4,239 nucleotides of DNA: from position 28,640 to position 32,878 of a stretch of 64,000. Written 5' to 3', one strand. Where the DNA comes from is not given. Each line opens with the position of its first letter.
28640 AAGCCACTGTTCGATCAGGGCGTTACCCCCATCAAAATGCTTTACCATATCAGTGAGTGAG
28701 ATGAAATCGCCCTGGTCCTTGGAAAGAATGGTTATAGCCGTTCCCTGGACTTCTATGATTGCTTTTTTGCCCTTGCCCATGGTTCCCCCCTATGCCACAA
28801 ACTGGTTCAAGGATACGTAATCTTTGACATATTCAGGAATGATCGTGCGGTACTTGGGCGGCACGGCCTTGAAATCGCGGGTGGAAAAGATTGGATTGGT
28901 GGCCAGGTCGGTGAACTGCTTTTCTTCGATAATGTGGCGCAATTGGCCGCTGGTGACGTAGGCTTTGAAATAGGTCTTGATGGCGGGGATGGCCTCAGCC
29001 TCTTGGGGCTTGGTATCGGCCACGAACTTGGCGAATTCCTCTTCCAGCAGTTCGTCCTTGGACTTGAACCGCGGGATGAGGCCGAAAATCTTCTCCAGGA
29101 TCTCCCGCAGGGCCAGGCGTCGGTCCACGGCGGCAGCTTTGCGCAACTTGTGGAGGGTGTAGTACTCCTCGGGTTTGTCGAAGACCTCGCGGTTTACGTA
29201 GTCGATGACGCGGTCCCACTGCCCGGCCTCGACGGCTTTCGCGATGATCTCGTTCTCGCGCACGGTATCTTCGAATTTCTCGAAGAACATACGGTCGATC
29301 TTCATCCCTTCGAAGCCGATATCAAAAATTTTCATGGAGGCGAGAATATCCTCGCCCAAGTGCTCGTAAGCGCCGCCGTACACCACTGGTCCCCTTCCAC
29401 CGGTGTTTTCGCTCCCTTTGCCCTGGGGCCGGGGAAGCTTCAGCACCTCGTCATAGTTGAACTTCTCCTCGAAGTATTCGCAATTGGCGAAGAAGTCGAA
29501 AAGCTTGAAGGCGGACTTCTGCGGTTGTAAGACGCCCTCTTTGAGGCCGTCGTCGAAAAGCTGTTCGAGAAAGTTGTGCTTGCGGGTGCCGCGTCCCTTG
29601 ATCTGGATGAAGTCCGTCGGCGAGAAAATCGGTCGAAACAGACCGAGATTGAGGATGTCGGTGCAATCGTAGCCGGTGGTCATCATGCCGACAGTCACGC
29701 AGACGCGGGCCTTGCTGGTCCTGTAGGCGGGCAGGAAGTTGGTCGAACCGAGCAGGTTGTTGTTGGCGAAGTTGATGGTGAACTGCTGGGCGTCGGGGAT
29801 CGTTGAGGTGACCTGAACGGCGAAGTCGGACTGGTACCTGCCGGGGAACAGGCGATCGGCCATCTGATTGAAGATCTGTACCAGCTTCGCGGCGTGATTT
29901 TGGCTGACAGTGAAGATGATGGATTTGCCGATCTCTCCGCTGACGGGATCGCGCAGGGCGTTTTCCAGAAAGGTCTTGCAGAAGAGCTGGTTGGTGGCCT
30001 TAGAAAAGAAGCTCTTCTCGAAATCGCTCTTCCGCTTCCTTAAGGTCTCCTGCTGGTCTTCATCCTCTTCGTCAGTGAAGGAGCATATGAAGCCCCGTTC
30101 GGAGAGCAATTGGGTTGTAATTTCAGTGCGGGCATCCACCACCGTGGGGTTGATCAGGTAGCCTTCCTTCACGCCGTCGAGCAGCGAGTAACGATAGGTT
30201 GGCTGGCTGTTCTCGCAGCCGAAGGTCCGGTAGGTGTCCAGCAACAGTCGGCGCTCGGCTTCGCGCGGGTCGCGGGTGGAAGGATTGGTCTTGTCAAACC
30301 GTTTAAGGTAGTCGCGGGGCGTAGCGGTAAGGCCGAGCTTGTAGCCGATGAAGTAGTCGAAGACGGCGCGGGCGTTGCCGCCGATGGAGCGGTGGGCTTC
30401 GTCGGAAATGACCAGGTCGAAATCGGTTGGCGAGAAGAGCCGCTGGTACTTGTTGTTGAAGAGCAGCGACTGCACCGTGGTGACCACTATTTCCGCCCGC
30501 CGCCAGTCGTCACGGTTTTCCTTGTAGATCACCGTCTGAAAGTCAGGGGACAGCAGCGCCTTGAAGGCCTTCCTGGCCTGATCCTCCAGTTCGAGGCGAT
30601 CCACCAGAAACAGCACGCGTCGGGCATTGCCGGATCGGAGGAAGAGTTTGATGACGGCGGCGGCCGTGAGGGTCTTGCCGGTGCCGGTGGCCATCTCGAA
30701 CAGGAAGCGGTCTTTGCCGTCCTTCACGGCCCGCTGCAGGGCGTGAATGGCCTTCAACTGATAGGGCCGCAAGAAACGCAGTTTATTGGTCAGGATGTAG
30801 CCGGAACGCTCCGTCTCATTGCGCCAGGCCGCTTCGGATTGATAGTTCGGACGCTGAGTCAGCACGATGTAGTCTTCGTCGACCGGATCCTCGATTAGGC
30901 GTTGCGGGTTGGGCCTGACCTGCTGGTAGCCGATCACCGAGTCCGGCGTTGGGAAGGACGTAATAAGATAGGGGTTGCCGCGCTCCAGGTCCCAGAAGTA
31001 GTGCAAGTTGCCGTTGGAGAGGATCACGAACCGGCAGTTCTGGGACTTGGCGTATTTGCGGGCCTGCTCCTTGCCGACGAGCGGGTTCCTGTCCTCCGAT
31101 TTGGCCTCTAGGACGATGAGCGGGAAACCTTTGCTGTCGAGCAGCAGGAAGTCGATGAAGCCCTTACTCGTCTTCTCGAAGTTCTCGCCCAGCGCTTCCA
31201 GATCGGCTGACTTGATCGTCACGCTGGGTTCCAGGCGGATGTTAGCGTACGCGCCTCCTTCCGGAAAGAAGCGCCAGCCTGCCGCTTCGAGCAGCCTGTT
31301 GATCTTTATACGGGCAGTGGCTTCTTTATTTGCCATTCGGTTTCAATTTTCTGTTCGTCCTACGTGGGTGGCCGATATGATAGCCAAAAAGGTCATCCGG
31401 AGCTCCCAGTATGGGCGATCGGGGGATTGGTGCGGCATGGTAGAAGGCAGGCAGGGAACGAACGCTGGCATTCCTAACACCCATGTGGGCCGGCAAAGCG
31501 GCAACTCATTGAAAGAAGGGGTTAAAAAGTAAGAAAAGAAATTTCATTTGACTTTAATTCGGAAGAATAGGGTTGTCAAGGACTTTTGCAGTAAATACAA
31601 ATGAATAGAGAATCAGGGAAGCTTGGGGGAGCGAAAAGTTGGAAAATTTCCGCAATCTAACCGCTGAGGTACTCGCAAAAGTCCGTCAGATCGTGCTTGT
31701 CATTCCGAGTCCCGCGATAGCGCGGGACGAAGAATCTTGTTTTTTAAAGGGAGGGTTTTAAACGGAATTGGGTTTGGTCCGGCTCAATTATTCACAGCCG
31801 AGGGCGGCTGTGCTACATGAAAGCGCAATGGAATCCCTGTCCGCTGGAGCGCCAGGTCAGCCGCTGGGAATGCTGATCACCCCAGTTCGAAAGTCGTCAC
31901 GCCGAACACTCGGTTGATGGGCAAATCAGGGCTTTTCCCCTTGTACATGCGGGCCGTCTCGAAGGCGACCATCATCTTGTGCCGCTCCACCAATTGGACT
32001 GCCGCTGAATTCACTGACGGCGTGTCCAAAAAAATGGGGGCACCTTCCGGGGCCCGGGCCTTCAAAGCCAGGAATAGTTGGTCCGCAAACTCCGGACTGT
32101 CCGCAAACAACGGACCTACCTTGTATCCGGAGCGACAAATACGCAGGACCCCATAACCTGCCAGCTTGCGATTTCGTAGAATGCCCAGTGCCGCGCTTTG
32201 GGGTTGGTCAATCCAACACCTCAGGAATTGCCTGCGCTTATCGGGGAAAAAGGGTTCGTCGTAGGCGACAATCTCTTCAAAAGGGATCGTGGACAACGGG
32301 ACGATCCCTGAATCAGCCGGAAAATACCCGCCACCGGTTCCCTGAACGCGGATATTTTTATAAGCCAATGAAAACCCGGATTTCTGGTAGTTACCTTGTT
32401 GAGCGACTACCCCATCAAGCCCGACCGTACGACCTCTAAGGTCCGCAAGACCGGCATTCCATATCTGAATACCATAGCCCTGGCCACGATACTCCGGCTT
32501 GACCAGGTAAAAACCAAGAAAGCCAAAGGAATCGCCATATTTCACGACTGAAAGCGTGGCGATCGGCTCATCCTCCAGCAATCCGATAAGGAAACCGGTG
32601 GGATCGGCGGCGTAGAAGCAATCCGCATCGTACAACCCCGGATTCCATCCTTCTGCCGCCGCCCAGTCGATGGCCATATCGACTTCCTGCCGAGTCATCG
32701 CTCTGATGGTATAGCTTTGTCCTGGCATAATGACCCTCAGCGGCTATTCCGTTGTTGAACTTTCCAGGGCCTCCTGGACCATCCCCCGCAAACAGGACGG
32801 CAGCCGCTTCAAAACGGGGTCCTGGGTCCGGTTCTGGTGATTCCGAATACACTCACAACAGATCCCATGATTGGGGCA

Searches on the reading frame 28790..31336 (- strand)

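Call 52: search_protein_families(library=pfam, proteins=[window:28790-31336:-], max_evalue=0.00001)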
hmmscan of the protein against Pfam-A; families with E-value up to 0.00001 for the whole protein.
window:28790-31336:- (848 aa): 4 families
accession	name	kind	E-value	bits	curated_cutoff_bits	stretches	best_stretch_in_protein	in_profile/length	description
PF04851.21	ResIII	-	1.2e-38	133.1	22.5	1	189-341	4-163/164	Type III restriction enzyme, res subunit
PF18766.7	SWI2_SNF2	-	4.5e-14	53.1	26.7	1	192-342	1-157/221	SWI2/SNF2 ATPase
PF00270.35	DEAD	-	2e-11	44.4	26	1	190-342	1-162/167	DEAD/DEAH box helicase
PF04313.20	HSDR_N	-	1.3e-06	28.9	25.1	0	55-120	122-195/198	Type I restriction enzyme R protein N terminus (HSDR_N)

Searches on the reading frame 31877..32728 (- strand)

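Call 52: search_protein_families(library=pfam, proteins=[window:31877-32728:-], max_evalue=0.00001)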
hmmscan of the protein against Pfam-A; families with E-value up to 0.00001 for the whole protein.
window:31877-32728:- (283 aa): 2 families
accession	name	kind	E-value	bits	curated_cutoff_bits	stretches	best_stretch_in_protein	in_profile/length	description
PF18014.7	Acetyltransf_18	-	2.3e-29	102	22.7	1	153-276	1-124/124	Acetyltransferase (GNAT) domain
PF00583.31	Acetyltransf_1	-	1.7e-11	44.8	20.7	1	26-106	14-95/116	Acetyltransferase (GNAT) family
